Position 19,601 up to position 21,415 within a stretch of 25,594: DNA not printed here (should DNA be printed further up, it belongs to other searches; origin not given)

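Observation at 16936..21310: Five-gene operon joining a TauABC-type ABC system with PspA-like and coiled-coil proteins: candidate undescribed envelope system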

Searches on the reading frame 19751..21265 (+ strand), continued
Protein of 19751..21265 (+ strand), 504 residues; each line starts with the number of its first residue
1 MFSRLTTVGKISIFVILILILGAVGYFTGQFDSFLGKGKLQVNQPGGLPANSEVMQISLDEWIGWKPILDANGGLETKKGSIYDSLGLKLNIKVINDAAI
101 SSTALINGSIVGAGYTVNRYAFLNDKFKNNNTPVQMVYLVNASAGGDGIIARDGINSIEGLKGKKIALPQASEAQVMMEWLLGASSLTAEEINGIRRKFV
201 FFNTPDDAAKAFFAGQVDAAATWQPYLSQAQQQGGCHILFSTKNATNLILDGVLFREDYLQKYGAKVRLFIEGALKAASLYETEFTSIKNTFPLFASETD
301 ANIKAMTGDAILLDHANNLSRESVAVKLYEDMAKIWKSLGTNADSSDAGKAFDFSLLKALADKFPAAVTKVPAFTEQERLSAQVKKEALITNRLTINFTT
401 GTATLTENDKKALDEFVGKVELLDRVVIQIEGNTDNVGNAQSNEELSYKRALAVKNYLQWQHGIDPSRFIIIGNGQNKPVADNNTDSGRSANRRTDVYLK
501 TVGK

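Call 20: find_related_loci(query=A1, collection=genome_contigs, flank=9000)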
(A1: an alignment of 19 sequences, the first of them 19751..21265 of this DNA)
Query A1 (504 aa) in genome_contigs; peptide patterns used: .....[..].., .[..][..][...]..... (x = any residue, [..] = any of these).
82 stretches matched a pattern; 19 encode a relative of the query (tblastn E <= 1e-3); 19 distinct loci.
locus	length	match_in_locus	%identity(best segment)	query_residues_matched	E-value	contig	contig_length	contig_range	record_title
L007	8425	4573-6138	48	4-500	1e-151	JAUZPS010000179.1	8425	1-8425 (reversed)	MAG: Bacillota bacterium isolate bin150(14d) FHPBLPLK_179, whole genome shotgun sequence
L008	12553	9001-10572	44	4-502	7e-129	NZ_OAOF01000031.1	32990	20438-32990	Lacrimispora amygdalina isolate src4, whole genome shotgun sequence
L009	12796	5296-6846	44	3-500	5e-126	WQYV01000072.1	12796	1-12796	MAG: Betaproteobacteria bacterium isolate Emb289P4bin32 Ga0123357_10008562, whole genome shotgun sequence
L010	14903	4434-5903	45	10-503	1e-121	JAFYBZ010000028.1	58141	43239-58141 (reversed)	MAG: Clostridia bacterium isolate RGIG6952 Sheep_Rumen.Co__c1457873, whole genome shotgun sequence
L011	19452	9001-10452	43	23-502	9e-121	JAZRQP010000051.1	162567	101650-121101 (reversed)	MAG: Faecalimonas sp. isolate T1900045361_YK20190051.MAGScoT_cleanbin_000021 SGB_6817_k141_1585774, whole genome shotgun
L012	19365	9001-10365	46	49-503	5e-119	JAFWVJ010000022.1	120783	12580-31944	MAG: Clostridia bacterium isolate RGIG6105 Sheep_Omasum.Co__c3186103, whole genome shotgun sequence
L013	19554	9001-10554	41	4-502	1e-117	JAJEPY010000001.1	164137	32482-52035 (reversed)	Hominicoprocola fusiformis strain CLA-AA-H269 NODE_1_length_164137_cov_28.463422, whole genome shotgun sequence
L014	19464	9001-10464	44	8-503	9e-118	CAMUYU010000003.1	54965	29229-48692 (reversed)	MAG TPA_asm: uncultured Clostridia bacterium isolate SRR8387721_bin.24_metaWRAP_v1.3_MAG genome assembly, contig: ERZ142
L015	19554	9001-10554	40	4-502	2e-116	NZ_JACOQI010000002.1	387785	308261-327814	Dysosmobacter segnis strain BX15 BX-15_ctg0002, whole genome shotgun sequence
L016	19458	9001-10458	42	10-500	2e-114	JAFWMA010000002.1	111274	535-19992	MAG: Clostridia bacterium isolate RGIG5862 Sheep_Jejunum-2__c191, whole genome shotgun sequence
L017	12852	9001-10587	41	2-497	3e-111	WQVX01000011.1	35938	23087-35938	MAG: Defluviitaleaceae bacterium isolate Emb289P1bin51 Ga0123355_10001209, whole genome shotgun sequence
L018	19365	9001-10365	43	55-502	8e-114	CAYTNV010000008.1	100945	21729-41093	MAG TPA_asm: uncultured Blautia sp. isolate SRP222994_co1_531 genome assembly, contig: NODE_187_length_100945_cov_61.339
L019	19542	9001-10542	43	9-502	7e-125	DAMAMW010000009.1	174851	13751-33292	MAG TPA_asm: Lachnospiraceae bacterium isolate CTOTU48295 NODE_19_length_174851_cov_9.503513, whole genome shotgun seque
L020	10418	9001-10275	41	4-403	2e-92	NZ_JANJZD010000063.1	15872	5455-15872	Acetatifactor muris strain DSM 23669 NODE_63_length_15872_cov_38.726961, whole genome shotgun sequence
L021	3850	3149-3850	51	11-250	4e-70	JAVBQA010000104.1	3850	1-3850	MAG: Eubacteriales bacterium isolate EPI_MAG_00154 c_000002983182, whole genome shotgun sequence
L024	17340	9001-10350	48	56-503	2e-126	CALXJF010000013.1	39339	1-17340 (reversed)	MAG: uncultured Clostridia bacterium isolate BRZ_ES__bin17 genome assembly, contig: BRZ_ES__NODE_1531_length_39339_cov_8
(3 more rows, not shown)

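Call 37: get_annotated_region(hit=H4, flank=9000)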
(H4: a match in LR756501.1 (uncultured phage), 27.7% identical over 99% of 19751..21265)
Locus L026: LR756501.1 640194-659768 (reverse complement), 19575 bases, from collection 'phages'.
description: uncultured phage genome assembly, chromosome: 1.
organism: uncultured phage (NCBI taxid 278008)
taxonomy: Viruses; environmental samples
host: -; source: metagenomic; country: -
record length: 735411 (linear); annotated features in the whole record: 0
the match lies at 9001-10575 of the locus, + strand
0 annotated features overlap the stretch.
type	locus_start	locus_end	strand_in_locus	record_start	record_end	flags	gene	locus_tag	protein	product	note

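Call 38: get_annotated_region(hit=H6, flank=9000)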
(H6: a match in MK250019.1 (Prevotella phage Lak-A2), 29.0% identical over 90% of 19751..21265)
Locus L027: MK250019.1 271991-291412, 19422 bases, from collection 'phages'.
description: MAG: Prevotella phage Lak-A2, complete genome.
organism: Prevotella phage Lak-A2 (NCBI taxid 2491282)
taxonomy: Viruses; Duplodnaviria; Heunggongvirae; Uroviricota; Caudoviricetes
host: Prevotella sp.; source: human feces; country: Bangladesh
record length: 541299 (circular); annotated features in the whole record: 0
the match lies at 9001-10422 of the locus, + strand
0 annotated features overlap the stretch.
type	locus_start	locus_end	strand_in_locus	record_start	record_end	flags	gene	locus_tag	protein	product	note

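Call 39: get_annotated_region(hit=H3, flank=9000)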
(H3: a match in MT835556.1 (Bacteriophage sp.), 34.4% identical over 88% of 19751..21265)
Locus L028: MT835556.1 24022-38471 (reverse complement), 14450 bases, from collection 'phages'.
description: UNVERIFIED: Bacteriophage sp. clone scaffold_168 genomic sequence.
organism: Bacteriophage sp. (NCBI taxid 38018)
taxonomy: Viruses
host: -; source: human fecal samples; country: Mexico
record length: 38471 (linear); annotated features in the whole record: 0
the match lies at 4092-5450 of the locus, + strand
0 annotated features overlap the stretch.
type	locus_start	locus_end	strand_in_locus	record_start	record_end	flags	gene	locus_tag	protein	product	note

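Call 41: search_protein_families(library=pfam, proteins=[L026:7860-8918:+, L026:6937-7662:+, L027:7265-8326:+, L027:6367-7059:+, L010:3664-4395:+, L016:11968-12642:+, L014:8148-8927:+, L006:6194-6604:+, L006:3924-4112:+, L026:11538-12692:+], max_evalue=0.1)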
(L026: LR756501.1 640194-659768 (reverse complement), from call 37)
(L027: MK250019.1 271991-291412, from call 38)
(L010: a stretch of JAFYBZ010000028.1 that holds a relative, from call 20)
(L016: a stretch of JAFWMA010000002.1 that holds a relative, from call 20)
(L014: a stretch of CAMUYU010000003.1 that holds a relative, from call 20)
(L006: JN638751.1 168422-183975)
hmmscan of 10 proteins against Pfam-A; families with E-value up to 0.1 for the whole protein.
L026:7860-8918:+ (353 aa): 0 families

L026:6937-7662:+ (242 aa): 5 families
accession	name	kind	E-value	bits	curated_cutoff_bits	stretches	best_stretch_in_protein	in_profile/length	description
PF05524.18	PEP-utilisers_N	-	0.0082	16.7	24.4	1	151-240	25-117/121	PEP-utilising enzyme, N-terminal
PF02601.20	Exonuc_VII_L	-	0.021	14.7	35.9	1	122-213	130-222/315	Exonuclease VII, large subunit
PF12059.13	DUF3540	-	0.06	13.7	27.9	1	143-232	59-150/199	Protein of unknown function (DUF3540)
PF23406.1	ZNF380_CC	-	0.063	14.2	28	0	138-197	22-79/81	ZNF380 coiled-coil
PF05852.16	DUF848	-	0.07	13.7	25.3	1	150-216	63-130/145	Gammaherpesvirus protein of unknown function (DUF848)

L027:7265-8326:+ (354 aa): 1 family
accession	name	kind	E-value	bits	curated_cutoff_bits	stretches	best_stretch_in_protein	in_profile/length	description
PF16331.10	TolA_bind_tri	-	0.017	15.7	30.1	1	108-147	17-56/76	TolA binding protein trimerisation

L027:6367-7059:+ (231 aa): 9 families
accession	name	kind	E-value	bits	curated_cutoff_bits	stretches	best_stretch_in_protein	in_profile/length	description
PF05791.16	Bacillus_HBL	-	0.00027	21.2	29.1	1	136-227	77-162/177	Bacillus haemolytic enterotoxin (HBL)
PF24580.1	DUF7607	-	0.0003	21.3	27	1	129-225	5-101/110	Domain of unknown function (DUF7607)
PF14282.11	FlxA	-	0.018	15.6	26.3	1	130-198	13-77/101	FlxA-like protein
PF21773.2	ODAD1_CC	-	0.025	14.1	27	1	134-229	191-285/287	ODAD1 central coiled coil region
PF24898.2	GGDEF_GdpP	-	0.034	14.9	30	1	125-190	18-84/126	Cyclic-di-AMP phosphodiesterase GdpP-like, GGDEF domain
PF12998.12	ING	-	0.038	15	23.9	1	178-219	8-49/102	Inhibitor of growth proteins N-terminal histone-binding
PF11155.13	DUF2935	-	0.06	14.3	24.4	0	128-202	32-97/121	Domain of unknown function (DUF2935)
PF04977.20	DivIC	-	0.062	13.6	28.9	0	164-195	18-49/80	Septum formation initiator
PF13446.11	RPT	-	0.064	13.5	28.2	1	110-152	3-47/59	A repeated domain in UCH-protein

L010:3664-4395:+ (244 aa): 9 families
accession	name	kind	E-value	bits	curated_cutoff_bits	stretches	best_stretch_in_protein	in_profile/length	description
PF19443.4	DAHL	-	0.0017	18.6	38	0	169-200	19-50/221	DAHL domain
PF05103.18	DivIVA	-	0.0028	18.1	28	1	78-161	27-108/131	DivIVA protein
PF08696.17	Dna2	-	0.0037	17.4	22.4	1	37-115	86-156/204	DNA replication factor Dna2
PF06398.17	Pex24p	-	0.0059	16.1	26.8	1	16-111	46-136/358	Integral peroxisomal membrane peroxin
PF01158.23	Ribosomal_L36e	-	0.0074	16.9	27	1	96-135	34-74/96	Ribosomal protein L36e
PF19745.5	FUT8_N_cat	-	0.02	14.1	27.6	1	43-148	15-118/499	Alpha-(1,6)-fucosyltransferase N- and catalytic domains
PF06103.16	DUF948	-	0.025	15.2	37.2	0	173-222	34-83/89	Bacterial protein of unknown function (DUF948)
PF02064.20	MAS20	-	0.034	14.7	27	1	41-142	2-102/132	MAS20 protein import receptor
PF08649.15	DASH_Dad1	-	0.036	14.7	31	0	172-203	8-42/55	DASH complex subunit Dad1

L016:11968-12642:+ (225 aa): 2 families
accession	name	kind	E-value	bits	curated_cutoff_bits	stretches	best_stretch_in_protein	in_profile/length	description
PF02996.22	Prefoldin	-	0.011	16.1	23.2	0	67-160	6-102/120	Prefoldin subunit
PF14810.12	TGT_C2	-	0.023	15.3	25.3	1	184-218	24-58/72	Patch-forming domain C2 of tRNA-guanine transglycosylase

L014:8148-8927:+ (260 aa): 5 families
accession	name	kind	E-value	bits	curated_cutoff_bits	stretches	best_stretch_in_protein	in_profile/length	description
PF06009.19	Laminin_II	-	0.013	15.9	33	1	160-226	20-86/138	Laminin Domain II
PF12523.13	DUF3725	-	0.023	15.4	22.8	1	110-164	6-59/74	Protein of unknown function (DUF3725)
PF25481.1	Nucleoprot-TPR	-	0.081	13.4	27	0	58-91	41-74/80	Nucleoprotein TPR-like domain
PF14566.11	PTPlike_phytase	-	0.086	13.4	27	0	101-181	8-86/158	Inositol hexakisphosphate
PF25376.1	Pre-PUA_NSUN2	-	0.093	13.6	24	0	100-150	9-59/99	NSUN2 Pre-PUA domain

L006:6194-6604:+ (137 aa): 0 families

L006:3924-4112:+ (63 aa): 0 families

L026:11538-12692:+ (385 aa): 17 families
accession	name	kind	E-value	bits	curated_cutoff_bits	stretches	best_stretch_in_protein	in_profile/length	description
PF00005.33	ABC_tran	-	2.2e-30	106.4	25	1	135-268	8-136/137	ABC transporter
PF20720.3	nSTAND3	-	1.2e-05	25.5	27.2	1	131-159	10-38/155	Novel STAND NTPase 3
PF13304.12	AAA_21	-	0.00023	21.8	27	0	224-303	221-299/304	AAA domain, putative AbiEii toxin, Type IV TA system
PF13401.12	AAA_22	-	0.00042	21.1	27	1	137-266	4-92/130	AAA domain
PF03193.22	RsgA_GTPase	-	0.0018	18.6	30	1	130-163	99-131/174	RsgA GTPase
PF13476.12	AAA_23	-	0.0021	19.1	27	1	124-160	10-41/201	AAA domain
PF25199.1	nSTAND_NTPase5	-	0.0022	18.3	34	1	135-203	38-107/145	Novel STAND NTPase 5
PF00931.28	NB-ARC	-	0.012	15.3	23.5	0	138-160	18-40/248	NB-ARC domain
PF13481.12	AAA_25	-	0.013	15.5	27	1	131-155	26-50/195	AAA domain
PF13191.12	AAA_16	-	0.014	16.3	32.6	1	137-170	23-61/167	AAA ATPase domain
PF02463.25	SMC_N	-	0.014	15.3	40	0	138-287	24-187/220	RecF/RecN/SMC N terminal domain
PF13555.12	AAA_29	-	0.018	15.2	27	1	137-155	22-39/61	P-loop containing region of AAA domain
PF20703.3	nSTAND1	-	0.022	14.8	27.1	1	132-166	27-59/379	Novel STAND NTPase 1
PF00910.28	RNA_helicase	-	0.023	15.6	21.5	0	142-159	2-19/105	RNA helicase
PF09818.15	ABC_ATPase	-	0.024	14.1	23.2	0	234-304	151-219/283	P-loop domain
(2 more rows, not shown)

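Call 50: find_encoding_contigs(protein=P0010, flank=8000, max_places=1)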
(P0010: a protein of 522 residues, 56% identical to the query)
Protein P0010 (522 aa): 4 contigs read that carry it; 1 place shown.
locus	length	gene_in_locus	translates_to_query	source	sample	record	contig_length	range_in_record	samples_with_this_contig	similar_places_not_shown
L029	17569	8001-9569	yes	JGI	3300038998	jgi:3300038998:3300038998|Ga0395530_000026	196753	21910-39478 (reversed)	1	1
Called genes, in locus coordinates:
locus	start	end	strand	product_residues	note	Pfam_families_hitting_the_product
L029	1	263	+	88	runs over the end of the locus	-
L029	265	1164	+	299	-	PF04055:Radical_SAM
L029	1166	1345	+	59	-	-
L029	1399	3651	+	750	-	PF14520:HHH_5 (faint), PF14490:HHH_RecD2, PF13245:AAA_19, PF13604:AAA_30, PF18335:SH3_13, PF13538:UvrD_C_2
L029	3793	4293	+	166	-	-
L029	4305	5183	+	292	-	PF04446:Thg1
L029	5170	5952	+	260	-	PF00528:BPD_transp_1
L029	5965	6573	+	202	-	PF00005:ABC_tran, PF01637:ATPase_2 (weak), PF13304:AAA_21 (faint)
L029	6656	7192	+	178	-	-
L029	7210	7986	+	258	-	-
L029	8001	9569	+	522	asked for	PF09084:NMT1, PF00691:OmpA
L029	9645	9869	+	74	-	-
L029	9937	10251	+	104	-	-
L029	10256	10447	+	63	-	-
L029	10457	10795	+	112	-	-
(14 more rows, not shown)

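Call 51: find_encoding_contigs(protein=P0082, flank=8000, max_places=1)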
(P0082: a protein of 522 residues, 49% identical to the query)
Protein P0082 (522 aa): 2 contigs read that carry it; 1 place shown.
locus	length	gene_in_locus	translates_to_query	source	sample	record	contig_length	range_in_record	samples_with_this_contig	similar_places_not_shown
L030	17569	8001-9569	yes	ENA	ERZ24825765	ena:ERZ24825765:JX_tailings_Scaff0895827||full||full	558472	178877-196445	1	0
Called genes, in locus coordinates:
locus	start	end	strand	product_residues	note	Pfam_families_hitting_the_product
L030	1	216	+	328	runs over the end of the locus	PF09414:RNA_ligase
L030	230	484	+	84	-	-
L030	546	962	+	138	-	PF18894:PhageMetallopep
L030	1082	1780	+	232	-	-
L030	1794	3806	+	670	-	PF22745:Nlig-Ia, PF01653:DNA_ligase_aden, PF03120:OB_DNA_ligase, PF14520:HHH_5 (faint), PF12826:HHH_2, PF00533:BRCT (weak)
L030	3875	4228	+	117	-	-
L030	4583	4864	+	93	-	PF00216:Bac_DNA_binding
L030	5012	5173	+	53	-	-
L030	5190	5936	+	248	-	PF00528:BPD_transp_1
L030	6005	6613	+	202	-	PF02463:SMC_N (faint), PF00005:ABC_tran, PF13304:AAA_21 (faint)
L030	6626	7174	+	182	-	-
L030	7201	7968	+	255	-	-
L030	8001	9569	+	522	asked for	PF13379:NMT1_2 (weak), PF09084:NMT1, PF00691:OmpA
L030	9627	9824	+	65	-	-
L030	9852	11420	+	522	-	PF09084:NMT1, PF00691:OmpA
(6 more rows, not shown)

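Call 52: find_encoding_contigs(protein=P0044, flank=8000, max_places=1)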
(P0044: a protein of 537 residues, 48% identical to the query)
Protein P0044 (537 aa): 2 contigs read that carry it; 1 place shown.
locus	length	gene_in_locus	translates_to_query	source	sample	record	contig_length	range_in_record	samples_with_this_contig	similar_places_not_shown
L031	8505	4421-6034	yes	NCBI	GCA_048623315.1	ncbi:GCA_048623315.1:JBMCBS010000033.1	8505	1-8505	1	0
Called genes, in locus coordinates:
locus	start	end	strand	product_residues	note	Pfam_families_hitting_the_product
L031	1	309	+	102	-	?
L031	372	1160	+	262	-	PF04055:Radical_SAM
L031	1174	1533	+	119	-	-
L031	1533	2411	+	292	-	PF04055:Radical_SAM, PF13353:Fer4_12 (faint)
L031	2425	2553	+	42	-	-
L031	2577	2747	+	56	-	-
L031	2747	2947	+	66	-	-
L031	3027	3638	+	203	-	PF00005:ABC_tran, PF13304:AAA_21 (faint)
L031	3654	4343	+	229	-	-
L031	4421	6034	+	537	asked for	PF13379:NMT1_2 (weak), PF09084:NMT1, PF12974:Phosphonate-bd (weak), PF00691:OmpA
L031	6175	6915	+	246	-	-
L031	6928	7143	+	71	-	-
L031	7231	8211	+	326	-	PF05496:RuvB_N (faint), PF00004:AAA, PF07724:AAA_2 (weak), PF07726:AAA_3 (faint), PF07728:AAA_5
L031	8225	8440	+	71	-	-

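Call 53: find_related_loci(query=A1, collection=viral_contigs, flank=6000)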
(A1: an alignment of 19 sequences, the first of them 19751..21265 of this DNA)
Query A1 (504 aa) in viral_contigs; peptide patterns used: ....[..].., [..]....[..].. (x = any residue, [..] = any of these).
165 stretches matched a pattern; 125 encode a relative of the query (tblastn E <= 1e-3); the best 80 are kept; 80 distinct loci.
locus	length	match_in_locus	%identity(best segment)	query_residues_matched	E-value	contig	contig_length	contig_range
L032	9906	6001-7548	49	6-502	8e-147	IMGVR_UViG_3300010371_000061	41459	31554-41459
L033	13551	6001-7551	46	4-502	2e-146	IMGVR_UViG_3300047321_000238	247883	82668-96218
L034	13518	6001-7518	49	2-502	2e-146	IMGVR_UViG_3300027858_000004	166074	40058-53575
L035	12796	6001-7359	45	55-502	6e-122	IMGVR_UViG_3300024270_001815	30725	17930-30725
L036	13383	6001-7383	45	51-502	4e-121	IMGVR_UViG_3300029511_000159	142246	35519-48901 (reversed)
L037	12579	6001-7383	45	47-502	3e-119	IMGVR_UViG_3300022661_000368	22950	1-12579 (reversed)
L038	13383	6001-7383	45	47-502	3e-119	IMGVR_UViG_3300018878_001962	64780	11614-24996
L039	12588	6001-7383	45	47-502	3e-119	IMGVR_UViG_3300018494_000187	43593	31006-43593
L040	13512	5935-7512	41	4-502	4e-119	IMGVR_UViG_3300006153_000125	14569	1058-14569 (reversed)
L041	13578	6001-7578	41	4-502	4e-119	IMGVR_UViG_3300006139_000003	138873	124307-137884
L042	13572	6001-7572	41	4-502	1e-118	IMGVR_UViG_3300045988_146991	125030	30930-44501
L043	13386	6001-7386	44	50-502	7e-119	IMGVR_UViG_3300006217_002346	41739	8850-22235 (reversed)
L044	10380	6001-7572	41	4-502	1e-118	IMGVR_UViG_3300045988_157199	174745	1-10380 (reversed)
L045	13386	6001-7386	44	50-502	7e-119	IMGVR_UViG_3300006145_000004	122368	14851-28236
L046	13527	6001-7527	40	4-502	3e-118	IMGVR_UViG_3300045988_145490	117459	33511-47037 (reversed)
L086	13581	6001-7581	39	4-502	2e-114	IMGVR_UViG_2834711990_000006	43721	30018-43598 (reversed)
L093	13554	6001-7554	40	4-502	3e-114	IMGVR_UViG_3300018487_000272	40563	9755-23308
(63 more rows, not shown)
